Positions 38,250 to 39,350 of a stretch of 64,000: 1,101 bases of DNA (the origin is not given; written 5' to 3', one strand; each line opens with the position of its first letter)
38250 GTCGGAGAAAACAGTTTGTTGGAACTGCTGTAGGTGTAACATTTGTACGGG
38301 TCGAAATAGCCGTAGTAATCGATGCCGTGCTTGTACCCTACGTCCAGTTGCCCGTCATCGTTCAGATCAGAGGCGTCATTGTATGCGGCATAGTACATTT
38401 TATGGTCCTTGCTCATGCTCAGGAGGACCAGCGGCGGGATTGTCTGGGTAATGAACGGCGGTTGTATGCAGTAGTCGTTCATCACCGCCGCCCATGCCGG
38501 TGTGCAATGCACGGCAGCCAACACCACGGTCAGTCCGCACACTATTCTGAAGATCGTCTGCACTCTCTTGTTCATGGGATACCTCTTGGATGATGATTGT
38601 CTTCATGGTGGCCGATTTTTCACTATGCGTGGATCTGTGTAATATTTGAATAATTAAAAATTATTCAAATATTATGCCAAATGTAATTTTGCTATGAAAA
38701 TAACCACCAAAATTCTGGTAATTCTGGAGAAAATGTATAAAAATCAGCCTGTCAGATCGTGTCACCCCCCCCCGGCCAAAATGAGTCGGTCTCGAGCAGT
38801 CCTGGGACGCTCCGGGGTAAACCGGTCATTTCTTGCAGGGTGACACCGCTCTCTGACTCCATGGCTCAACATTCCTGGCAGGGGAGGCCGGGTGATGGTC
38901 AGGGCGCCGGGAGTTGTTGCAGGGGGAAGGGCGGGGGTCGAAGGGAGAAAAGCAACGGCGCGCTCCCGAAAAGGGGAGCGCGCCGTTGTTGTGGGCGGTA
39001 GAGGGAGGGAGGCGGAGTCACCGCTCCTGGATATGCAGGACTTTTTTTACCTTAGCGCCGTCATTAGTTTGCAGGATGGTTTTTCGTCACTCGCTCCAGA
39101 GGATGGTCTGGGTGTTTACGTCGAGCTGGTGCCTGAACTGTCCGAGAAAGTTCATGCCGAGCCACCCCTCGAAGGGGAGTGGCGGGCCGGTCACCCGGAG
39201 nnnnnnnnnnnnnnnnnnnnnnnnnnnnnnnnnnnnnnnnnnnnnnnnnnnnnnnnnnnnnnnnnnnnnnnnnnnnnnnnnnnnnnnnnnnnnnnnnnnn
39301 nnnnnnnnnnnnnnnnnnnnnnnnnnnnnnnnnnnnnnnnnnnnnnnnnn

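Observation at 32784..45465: Duplicated cassette: giant PilY1/PilC-like secreted protein translationally coupled to a retropepsin-like aspartic protease, with no pilus genes nearby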

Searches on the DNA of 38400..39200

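Call 102: search_rna_families(source=window, start=38400, end=39200, threshold=evalue, max_evalue=1)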
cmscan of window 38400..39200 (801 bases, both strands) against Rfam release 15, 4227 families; matches with E-value up to 1: 0.
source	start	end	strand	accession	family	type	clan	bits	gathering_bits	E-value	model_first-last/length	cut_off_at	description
